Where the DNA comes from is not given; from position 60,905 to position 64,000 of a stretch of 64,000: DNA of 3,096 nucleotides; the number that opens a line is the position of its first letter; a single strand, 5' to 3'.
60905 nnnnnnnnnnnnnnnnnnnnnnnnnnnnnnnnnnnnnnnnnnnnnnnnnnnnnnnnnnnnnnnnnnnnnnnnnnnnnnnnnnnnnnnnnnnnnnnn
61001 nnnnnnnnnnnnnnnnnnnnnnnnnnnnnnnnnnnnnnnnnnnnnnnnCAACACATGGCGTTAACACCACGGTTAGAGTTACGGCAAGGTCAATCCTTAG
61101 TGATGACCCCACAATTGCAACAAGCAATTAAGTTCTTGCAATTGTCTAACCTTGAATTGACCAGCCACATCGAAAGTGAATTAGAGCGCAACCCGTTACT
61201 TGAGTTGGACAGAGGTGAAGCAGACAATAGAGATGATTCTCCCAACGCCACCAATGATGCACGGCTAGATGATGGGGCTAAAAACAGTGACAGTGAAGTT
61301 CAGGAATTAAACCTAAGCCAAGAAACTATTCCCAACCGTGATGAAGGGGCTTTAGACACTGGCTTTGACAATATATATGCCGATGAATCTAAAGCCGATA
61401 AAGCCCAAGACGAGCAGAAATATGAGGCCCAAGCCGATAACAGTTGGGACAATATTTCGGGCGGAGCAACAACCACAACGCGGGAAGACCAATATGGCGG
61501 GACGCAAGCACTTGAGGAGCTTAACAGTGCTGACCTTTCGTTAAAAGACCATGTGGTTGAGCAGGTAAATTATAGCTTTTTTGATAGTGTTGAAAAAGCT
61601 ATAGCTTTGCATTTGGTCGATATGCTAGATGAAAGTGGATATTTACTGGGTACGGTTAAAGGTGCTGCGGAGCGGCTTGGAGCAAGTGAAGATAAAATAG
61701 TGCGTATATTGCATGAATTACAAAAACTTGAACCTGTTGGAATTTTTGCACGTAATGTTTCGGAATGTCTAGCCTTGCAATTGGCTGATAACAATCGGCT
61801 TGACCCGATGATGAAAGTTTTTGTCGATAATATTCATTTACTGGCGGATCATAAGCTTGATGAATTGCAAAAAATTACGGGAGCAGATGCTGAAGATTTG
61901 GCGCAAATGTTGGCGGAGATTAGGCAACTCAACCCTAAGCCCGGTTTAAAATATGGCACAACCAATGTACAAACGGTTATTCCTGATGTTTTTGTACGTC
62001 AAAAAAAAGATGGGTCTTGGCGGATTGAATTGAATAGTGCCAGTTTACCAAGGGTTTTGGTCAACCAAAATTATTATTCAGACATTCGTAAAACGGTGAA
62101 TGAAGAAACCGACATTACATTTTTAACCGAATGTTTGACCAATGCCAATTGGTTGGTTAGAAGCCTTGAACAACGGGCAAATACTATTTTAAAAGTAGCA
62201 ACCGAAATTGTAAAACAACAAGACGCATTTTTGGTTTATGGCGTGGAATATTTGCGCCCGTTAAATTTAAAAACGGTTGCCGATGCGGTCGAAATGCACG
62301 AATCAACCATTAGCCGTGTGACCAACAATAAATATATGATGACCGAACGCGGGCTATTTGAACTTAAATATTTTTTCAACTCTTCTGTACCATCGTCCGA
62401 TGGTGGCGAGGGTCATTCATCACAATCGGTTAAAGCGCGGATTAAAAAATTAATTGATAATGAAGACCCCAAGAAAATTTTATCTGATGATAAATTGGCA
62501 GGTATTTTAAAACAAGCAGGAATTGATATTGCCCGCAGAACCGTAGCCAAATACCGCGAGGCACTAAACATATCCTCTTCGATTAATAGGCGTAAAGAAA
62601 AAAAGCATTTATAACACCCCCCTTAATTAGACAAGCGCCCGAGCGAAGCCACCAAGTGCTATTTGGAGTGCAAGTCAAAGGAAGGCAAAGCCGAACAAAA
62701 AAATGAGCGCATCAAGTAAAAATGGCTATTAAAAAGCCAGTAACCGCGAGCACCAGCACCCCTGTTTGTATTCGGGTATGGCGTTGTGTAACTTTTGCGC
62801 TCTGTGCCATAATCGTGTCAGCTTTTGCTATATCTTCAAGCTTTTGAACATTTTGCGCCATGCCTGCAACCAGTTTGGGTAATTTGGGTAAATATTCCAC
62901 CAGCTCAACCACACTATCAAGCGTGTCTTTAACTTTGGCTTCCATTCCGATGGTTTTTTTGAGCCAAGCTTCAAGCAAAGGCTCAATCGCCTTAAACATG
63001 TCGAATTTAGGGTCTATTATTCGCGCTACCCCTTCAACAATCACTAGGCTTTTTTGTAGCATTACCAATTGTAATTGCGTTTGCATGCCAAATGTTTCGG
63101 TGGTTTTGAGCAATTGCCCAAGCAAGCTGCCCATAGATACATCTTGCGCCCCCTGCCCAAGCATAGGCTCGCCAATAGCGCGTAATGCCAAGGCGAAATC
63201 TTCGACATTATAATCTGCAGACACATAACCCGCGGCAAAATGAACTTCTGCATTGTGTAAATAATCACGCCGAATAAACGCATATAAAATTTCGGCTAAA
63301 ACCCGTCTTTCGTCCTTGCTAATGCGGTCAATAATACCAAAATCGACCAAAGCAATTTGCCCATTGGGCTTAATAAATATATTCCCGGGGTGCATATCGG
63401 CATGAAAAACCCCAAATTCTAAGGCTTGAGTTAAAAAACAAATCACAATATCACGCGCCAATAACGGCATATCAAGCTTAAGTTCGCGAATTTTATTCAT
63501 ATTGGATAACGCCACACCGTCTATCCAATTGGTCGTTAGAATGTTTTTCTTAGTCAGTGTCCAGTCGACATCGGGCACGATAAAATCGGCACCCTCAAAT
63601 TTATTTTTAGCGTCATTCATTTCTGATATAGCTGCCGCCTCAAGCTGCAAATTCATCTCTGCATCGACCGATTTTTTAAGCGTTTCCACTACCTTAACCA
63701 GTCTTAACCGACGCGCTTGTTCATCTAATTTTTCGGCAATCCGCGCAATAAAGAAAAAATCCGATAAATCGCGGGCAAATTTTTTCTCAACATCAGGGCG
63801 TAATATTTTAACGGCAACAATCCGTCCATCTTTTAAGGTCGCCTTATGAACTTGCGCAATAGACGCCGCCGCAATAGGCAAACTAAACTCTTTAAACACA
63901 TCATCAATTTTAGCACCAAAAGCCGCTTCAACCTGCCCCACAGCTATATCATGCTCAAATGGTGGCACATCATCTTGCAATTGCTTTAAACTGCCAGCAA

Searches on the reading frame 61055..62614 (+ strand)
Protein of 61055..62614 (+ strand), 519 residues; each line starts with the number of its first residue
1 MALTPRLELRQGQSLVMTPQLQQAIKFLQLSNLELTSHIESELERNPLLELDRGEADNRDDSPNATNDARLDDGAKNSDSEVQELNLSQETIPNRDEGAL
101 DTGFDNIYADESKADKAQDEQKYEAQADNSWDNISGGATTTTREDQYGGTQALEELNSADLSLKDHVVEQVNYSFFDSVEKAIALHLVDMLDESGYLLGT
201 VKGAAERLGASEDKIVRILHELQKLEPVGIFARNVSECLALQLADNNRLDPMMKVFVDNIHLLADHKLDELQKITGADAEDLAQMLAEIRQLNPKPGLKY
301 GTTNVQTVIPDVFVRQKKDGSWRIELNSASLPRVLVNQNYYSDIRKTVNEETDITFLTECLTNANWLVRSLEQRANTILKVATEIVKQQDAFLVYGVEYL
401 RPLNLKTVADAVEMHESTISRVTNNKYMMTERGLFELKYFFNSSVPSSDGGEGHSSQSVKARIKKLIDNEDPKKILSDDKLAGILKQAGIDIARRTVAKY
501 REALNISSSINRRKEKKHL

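Call 24: search_protein_families(library=pfam, proteins=[window:61055-62614:+], max_evalue=0.00001)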
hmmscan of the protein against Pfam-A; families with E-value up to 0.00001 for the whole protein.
window:61055-62614:+ (519 aa): 3 families
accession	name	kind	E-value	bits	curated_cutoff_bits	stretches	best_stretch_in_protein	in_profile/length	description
PF04552.19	Sigma54_DBD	-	1.8e-67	226.5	22.8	1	356-514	3-160/160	Sigma-54, DNA binding domain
PF04963.19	Sigma54_CBD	-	1.4e-53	181.8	22.9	1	154-340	3-185/185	Sigma-54 factor, core binding domain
PF00309.25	Sigma54_AID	-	9.3e-18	64.2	23.8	1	6-51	1-46/46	Sigma-54 factor, Activator interacting domain (AID)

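Call 110: find_encoding_contigs(protein=window:61055-62614:+, flank=10000, max_places=2)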
Protein window:61055-62614:+ (519 aa): no gene with exactly this product is on record in the collection.

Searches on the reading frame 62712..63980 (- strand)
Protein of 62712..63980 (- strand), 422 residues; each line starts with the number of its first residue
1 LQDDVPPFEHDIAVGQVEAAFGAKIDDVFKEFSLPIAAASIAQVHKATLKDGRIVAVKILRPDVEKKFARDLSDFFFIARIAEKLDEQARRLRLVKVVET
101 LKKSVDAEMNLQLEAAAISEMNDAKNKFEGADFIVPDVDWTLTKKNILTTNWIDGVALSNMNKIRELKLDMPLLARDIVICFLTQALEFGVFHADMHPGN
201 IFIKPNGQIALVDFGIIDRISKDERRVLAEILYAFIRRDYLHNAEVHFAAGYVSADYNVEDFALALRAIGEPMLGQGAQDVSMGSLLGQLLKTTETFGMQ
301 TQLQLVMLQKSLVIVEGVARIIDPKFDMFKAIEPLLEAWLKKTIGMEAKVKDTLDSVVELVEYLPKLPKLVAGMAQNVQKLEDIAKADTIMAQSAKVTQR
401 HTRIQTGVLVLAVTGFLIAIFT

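Call 24: search_protein_families(library=pfam, proteins=[window:62712-63980:-], max_evalue=0.00001)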
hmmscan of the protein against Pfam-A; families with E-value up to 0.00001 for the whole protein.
window:62712-63980:- (422 aa): 2 families
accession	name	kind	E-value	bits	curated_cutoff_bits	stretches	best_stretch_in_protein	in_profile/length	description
PF03109.22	ABC1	-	4.2e-70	236.1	22.9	1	1-245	2-242/244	ABC1 atypical kinase-like domain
PF00069.31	Pkinase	-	3.3e-06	27.1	31.7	0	129-224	56-152/263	Protein kinase domain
